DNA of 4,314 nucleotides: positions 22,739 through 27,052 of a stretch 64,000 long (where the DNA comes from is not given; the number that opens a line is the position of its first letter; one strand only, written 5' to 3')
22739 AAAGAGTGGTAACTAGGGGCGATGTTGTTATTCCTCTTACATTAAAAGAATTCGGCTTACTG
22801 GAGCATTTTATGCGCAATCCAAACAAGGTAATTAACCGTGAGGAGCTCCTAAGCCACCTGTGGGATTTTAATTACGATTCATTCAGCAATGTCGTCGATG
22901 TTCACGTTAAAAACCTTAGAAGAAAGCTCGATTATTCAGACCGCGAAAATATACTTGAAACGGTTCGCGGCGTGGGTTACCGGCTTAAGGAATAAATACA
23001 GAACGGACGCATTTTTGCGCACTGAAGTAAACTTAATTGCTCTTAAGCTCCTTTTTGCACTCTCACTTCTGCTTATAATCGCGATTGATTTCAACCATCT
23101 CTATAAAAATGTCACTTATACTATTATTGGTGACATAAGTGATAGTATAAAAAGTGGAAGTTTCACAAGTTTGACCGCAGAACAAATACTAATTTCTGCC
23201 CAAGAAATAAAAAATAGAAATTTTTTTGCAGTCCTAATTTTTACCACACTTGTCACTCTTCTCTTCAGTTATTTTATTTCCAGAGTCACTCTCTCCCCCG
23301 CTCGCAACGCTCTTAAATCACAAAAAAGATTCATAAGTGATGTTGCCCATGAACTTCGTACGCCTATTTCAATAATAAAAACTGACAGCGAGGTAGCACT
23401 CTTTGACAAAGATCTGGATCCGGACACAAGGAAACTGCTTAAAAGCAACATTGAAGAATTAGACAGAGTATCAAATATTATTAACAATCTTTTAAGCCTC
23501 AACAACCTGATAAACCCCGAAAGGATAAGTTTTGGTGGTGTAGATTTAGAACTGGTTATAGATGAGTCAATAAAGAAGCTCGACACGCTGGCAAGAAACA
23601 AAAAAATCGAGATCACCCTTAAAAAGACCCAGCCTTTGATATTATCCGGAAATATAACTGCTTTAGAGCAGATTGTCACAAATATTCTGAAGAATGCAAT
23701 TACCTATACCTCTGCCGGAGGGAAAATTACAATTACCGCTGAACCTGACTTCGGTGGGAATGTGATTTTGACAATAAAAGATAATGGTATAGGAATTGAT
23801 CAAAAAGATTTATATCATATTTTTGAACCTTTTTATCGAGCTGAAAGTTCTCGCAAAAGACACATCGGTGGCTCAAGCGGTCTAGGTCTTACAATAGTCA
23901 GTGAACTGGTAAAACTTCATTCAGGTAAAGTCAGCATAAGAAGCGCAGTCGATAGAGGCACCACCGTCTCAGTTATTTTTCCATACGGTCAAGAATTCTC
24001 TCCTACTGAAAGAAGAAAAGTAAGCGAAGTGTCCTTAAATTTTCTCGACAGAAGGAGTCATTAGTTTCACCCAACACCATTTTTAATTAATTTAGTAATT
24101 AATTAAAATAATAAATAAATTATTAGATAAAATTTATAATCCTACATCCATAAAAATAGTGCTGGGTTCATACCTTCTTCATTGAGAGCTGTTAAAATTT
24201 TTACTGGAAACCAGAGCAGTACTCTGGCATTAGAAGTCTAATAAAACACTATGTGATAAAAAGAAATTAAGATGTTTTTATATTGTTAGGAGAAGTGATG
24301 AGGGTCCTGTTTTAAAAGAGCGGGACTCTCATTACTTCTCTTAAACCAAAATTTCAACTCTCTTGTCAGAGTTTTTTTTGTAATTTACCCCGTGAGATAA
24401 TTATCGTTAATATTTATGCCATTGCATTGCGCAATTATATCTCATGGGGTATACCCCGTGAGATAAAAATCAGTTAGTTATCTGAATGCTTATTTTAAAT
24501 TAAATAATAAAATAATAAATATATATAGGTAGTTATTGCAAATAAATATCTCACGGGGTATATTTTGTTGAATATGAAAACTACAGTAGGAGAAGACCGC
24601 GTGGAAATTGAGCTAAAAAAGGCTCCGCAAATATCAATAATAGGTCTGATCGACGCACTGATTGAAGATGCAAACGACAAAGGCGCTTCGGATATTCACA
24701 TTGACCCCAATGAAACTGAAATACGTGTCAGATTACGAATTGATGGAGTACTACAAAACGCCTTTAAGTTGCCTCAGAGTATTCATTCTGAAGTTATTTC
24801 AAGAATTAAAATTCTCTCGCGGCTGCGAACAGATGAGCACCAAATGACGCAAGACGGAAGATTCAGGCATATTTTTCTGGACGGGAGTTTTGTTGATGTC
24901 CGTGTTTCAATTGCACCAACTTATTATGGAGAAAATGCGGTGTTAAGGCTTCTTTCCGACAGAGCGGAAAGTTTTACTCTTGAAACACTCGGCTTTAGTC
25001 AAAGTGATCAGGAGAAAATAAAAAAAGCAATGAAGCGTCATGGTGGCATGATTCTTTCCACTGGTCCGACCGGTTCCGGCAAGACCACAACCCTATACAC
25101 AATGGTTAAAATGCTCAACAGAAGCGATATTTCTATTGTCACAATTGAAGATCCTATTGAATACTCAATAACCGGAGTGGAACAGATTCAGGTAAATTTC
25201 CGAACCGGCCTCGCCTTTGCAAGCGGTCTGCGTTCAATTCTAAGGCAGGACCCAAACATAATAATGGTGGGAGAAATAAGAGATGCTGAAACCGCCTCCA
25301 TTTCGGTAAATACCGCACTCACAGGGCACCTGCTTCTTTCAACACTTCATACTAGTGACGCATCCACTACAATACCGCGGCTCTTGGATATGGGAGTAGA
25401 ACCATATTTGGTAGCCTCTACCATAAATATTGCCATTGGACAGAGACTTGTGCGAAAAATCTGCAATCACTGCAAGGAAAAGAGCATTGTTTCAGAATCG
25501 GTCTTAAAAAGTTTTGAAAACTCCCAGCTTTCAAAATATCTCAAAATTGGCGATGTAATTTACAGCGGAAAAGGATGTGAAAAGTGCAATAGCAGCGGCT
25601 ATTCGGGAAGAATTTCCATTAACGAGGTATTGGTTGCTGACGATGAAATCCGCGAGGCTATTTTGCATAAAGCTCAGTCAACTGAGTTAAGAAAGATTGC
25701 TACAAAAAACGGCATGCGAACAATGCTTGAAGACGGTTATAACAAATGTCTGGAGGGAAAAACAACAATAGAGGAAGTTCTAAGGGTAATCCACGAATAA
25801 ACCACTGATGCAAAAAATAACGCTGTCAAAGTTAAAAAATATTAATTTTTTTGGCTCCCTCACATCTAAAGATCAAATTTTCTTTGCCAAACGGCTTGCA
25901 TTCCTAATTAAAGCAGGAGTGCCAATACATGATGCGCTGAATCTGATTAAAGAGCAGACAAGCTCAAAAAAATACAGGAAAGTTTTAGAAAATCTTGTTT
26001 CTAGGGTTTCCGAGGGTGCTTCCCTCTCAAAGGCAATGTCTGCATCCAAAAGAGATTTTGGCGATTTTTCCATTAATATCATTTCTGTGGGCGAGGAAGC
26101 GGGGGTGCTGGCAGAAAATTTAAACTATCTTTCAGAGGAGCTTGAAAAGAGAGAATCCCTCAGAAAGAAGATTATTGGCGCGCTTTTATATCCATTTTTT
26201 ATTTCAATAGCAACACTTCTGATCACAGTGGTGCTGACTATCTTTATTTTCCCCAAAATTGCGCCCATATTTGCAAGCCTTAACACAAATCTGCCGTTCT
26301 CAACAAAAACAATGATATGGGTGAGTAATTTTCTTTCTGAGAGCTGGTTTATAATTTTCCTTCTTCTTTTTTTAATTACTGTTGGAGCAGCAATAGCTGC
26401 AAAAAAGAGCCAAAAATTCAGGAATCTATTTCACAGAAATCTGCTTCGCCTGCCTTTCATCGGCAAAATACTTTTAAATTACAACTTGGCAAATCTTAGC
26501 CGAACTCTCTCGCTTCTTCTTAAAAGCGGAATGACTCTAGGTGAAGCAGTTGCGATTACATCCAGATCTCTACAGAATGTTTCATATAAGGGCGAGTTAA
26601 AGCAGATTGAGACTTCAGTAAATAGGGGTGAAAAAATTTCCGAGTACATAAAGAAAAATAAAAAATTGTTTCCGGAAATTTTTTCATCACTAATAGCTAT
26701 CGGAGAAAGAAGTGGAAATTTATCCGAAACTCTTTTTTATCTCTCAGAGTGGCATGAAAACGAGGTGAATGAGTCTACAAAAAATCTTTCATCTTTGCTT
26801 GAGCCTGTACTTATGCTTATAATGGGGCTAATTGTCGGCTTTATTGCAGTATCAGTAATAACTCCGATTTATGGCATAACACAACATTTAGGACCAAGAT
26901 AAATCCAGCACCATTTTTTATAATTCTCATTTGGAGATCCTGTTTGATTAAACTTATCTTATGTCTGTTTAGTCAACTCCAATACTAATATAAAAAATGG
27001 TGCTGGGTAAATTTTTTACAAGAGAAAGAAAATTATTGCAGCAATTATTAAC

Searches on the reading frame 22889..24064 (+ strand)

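Call 69: search_protein_families(library=pfam, proteins=[window:22889-24064:+], max_evalue=0.001)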
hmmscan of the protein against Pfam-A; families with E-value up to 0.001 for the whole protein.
window:22889-24064:+ (391 aa): 3 families
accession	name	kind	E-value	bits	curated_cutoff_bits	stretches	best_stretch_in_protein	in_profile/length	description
PF02518.31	HATPase_c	-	2.4e-29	102.4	26.4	1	255-366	2-109/111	Histidine kinase-, DNA gyrase B-, and HSP90-like ATPase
PF00512.31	HisKA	-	7.2e-14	52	26.9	1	145-205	2-61/66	His Kinase A (phospho-acceptor) domain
PF13589.12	HATPase_c_3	-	1.4e-06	28.8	25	1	259-336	3-79/137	Histidine kinase-, DNA gyrase B-, and HSP90-like ATPase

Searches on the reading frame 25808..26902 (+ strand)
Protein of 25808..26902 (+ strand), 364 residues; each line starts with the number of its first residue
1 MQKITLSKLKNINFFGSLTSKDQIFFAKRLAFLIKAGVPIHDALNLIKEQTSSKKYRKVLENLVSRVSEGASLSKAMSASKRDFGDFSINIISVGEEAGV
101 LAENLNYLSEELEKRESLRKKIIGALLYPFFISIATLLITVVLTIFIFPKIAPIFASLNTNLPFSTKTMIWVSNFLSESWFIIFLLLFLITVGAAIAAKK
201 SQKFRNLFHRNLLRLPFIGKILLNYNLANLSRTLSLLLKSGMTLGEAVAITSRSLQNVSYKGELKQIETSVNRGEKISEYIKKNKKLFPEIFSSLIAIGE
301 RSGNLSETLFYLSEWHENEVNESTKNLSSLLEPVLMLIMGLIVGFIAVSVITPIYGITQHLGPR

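Call 69: search_protein_families(library=pfam, proteins=[window:25808-26902:+], max_evalue=0.001)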
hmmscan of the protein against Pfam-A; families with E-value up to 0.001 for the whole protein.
window:25808-26902:+ (364 aa): 1 family
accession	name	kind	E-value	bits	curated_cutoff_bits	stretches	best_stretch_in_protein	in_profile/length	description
PF00482.28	T2SSF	-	6.9e-54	181.6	25.2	2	26-149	1-125/125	Type II secretion system (T2SS), protein F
